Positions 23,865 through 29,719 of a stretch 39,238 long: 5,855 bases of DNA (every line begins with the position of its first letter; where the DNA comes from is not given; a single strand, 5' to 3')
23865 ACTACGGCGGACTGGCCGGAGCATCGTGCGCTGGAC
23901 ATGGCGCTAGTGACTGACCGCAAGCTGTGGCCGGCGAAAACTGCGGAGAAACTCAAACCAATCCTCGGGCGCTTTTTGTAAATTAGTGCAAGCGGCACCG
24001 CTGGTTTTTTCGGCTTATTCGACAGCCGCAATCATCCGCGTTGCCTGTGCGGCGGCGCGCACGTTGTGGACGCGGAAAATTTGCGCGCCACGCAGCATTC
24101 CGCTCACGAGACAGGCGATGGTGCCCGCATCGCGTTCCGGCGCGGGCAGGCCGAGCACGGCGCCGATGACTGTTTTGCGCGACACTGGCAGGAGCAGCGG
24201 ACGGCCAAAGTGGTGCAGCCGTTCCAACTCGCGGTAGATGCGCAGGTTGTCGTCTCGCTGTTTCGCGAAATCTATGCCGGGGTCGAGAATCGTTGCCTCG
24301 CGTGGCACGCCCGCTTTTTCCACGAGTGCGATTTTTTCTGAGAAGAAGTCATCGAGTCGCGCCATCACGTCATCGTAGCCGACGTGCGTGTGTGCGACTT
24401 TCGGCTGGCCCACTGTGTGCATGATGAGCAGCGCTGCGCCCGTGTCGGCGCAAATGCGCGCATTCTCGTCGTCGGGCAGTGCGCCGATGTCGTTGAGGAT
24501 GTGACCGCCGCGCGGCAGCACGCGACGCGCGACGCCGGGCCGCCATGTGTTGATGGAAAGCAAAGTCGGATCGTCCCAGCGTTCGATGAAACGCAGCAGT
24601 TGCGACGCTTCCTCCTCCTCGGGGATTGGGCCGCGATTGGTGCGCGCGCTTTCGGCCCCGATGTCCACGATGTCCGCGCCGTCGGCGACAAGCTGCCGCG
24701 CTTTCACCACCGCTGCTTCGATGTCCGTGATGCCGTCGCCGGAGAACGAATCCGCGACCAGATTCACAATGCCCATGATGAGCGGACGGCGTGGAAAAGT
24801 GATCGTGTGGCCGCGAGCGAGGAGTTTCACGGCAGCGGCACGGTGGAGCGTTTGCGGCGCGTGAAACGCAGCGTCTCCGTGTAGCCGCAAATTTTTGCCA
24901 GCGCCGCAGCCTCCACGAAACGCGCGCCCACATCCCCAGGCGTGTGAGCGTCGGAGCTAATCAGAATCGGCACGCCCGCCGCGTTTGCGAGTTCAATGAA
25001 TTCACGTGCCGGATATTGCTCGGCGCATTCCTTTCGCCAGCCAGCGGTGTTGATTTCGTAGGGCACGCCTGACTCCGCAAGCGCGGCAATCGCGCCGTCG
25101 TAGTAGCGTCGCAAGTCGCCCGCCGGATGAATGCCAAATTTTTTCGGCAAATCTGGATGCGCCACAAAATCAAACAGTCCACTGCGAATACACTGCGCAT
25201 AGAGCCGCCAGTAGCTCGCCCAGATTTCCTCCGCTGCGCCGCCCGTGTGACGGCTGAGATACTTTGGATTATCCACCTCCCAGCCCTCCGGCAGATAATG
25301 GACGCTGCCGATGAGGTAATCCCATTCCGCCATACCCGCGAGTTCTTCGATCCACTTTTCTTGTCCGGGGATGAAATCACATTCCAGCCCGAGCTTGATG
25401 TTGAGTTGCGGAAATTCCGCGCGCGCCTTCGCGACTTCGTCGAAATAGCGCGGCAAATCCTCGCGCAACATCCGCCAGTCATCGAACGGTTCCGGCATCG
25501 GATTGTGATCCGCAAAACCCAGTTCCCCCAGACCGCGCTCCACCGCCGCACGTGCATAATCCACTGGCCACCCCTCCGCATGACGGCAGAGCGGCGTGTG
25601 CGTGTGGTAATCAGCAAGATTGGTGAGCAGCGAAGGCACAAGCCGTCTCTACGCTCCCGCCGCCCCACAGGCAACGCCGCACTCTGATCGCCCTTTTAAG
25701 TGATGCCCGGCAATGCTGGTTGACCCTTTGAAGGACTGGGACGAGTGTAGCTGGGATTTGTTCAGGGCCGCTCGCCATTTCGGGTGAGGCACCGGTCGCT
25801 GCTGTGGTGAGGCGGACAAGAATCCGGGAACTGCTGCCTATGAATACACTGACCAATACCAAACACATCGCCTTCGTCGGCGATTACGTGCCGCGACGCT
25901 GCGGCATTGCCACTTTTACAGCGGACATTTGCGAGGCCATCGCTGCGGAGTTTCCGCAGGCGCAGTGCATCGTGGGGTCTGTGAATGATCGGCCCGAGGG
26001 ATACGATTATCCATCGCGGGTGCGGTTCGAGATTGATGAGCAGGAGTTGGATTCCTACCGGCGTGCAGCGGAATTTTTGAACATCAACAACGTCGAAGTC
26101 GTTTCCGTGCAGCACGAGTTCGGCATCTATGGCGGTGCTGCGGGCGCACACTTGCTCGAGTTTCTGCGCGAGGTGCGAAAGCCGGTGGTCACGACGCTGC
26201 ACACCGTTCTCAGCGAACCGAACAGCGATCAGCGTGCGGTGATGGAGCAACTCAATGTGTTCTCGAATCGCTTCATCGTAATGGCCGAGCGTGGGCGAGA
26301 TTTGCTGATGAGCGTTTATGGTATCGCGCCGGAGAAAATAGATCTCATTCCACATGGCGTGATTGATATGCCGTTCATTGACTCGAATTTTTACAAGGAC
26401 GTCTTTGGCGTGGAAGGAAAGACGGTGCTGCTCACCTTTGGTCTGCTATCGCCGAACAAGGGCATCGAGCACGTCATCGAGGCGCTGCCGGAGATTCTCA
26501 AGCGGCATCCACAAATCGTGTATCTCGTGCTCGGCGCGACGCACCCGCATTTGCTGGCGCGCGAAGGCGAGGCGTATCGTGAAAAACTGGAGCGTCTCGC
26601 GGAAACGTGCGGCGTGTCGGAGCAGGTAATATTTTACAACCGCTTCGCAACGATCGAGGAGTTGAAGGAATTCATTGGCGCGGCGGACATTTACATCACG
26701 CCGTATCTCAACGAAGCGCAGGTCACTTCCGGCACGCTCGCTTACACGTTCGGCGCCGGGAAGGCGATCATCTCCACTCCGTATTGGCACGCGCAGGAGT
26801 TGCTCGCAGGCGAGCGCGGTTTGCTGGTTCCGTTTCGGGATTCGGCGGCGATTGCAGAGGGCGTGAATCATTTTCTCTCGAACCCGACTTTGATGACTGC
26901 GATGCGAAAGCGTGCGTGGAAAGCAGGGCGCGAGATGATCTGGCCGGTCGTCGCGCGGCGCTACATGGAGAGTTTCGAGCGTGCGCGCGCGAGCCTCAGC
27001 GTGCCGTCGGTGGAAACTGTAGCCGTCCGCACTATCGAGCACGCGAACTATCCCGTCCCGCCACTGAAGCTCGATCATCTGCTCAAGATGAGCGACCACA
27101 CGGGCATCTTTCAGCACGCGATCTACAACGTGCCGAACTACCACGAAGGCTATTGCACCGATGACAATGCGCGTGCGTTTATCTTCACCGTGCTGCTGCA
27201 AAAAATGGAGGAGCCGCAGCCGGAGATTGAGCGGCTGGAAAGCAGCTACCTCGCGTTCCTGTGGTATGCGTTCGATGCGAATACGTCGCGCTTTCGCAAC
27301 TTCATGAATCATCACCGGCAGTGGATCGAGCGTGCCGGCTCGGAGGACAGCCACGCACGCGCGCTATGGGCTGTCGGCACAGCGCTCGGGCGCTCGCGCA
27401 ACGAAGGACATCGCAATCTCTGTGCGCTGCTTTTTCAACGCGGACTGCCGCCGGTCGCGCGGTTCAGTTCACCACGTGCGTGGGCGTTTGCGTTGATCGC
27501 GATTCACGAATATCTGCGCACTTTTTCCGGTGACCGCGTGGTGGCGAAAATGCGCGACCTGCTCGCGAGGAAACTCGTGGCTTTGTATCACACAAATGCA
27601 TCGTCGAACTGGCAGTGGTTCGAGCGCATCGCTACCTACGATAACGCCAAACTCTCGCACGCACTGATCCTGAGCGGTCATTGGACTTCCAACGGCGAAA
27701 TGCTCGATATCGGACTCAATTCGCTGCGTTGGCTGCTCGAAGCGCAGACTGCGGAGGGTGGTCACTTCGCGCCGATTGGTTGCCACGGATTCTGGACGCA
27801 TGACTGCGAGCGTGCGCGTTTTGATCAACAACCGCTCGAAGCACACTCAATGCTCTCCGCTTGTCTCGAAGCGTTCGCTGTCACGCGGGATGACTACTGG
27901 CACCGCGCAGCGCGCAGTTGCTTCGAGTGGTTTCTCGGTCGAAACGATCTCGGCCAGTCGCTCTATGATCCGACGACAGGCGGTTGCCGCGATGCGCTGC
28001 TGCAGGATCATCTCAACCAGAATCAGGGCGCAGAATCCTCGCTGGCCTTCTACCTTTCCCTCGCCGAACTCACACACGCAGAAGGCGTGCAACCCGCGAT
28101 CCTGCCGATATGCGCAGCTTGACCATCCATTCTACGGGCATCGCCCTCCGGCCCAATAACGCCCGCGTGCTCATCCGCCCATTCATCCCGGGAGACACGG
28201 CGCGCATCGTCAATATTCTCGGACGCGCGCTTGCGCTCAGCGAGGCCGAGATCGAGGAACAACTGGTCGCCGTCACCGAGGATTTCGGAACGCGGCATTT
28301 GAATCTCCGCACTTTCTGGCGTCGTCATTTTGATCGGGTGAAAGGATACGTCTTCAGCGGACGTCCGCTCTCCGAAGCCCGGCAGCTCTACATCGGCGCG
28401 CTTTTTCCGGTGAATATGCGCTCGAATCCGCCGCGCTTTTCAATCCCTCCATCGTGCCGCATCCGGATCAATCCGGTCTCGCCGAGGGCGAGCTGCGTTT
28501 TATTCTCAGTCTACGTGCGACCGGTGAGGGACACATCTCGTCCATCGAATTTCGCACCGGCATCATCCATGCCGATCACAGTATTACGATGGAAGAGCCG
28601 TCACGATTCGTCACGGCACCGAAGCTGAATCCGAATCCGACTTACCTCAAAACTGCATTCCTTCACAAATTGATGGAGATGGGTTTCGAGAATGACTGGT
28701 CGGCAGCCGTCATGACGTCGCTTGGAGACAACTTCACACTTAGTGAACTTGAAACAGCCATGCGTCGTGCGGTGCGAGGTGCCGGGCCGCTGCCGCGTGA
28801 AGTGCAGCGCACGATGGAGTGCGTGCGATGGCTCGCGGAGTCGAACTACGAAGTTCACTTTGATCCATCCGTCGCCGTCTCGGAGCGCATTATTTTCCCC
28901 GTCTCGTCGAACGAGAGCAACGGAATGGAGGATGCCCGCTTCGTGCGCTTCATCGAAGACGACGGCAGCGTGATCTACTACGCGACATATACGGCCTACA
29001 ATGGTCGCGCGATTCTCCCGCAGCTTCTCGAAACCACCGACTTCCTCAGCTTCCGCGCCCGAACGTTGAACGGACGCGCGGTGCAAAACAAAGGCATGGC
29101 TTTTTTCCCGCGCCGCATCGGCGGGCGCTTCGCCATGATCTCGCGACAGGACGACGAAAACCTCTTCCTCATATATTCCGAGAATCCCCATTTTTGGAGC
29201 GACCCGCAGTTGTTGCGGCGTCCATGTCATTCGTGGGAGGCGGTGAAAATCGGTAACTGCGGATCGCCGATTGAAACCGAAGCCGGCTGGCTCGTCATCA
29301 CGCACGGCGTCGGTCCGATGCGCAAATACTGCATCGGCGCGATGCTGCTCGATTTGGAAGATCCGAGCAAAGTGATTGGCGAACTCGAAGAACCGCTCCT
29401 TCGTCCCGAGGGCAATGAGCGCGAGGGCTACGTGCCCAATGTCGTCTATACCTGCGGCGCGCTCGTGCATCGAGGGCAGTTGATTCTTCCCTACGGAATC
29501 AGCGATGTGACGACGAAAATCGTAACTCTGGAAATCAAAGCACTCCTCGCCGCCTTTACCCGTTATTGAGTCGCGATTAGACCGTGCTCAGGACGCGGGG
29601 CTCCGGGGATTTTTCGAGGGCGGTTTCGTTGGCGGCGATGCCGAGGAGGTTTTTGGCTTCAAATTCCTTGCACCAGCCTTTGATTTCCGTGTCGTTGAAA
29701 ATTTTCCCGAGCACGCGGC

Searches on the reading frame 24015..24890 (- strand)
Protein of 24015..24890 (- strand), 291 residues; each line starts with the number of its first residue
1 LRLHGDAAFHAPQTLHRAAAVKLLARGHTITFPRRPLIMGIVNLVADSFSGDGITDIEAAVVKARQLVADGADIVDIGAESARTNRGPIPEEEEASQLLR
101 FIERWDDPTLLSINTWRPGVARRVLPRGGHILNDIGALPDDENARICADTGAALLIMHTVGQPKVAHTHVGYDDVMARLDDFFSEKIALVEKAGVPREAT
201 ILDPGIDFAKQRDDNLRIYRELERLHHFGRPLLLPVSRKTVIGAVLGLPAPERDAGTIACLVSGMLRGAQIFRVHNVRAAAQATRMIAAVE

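Call 12: search_protein_families(library=pfam, proteins=[window:24015-24890:-], max_evalue=0.001)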
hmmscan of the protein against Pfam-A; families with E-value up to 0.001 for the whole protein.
window:24015-24890:- (291 aa): 1 family
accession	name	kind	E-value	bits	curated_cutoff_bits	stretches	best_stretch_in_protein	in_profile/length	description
PF00809.28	Pterin_bind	-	9.3e-58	196.2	25.5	1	39-275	1-244/244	Pterin binding enzyme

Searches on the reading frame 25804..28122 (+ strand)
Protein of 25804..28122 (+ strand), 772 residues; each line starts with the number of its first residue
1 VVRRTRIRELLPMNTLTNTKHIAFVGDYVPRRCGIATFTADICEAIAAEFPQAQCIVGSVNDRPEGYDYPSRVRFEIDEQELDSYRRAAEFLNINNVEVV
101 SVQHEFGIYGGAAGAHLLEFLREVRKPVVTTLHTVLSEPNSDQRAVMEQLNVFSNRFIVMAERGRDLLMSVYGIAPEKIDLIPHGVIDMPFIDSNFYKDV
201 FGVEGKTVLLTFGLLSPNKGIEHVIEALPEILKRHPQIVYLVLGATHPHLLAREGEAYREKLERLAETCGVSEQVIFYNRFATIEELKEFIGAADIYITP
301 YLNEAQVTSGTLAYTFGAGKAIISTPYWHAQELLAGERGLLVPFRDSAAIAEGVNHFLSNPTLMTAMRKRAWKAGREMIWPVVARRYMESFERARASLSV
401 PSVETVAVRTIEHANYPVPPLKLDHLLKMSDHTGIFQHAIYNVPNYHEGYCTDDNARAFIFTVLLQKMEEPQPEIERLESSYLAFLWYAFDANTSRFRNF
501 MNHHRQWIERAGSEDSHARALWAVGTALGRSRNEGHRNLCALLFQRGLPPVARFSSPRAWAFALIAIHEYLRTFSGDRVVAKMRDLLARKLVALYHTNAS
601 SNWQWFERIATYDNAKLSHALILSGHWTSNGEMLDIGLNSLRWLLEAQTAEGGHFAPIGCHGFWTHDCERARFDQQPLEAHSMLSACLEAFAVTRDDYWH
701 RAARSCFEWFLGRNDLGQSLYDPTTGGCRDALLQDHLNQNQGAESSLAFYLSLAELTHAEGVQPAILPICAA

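Call 12: search_protein_families(library=pfam, proteins=[window:25804-28122:+], max_evalue=0.001)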
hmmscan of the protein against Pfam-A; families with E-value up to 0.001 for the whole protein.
window:25804-28122:+ (772 aa): 3 families
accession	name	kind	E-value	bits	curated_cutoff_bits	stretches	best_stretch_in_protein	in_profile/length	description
PF00534.26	Glycos_transf_1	-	2e-19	70.2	26.4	1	203-371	11-169/172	Glycosyl transferases group 1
PF13692.12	Glyco_trans_1_4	-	9.8e-18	65.2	27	1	207-360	2-142/142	Glycosyl transferases group 1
PF13439.12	Glyco_transf_4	-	7.4e-10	39.6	28.5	1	34-186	3-166/170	Glycosyltransferase Family 4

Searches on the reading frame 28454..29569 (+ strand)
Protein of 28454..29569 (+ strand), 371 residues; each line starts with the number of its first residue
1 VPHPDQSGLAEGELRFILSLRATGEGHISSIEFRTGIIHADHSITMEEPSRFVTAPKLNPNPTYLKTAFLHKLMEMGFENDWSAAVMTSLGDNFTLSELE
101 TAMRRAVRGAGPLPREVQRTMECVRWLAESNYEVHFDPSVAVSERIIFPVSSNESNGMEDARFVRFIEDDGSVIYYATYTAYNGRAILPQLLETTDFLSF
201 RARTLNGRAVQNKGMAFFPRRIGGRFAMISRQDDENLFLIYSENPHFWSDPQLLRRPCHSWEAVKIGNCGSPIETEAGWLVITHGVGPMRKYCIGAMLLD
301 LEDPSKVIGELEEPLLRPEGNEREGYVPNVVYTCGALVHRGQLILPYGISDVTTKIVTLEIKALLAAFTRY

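Call 12: search_protein_families(library=pfam, proteins=[window:28454-29569:+], max_evalue=0.001)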
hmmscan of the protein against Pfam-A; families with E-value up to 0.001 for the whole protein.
window:28454-29569:+ (371 aa): 1 family
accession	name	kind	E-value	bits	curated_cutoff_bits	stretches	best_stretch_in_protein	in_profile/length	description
PF04041.19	Glyco_hydro_130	-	6.6e-30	104.6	26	1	143-365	84-315/320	beta-1,4-mannooligosaccharide phosphorylase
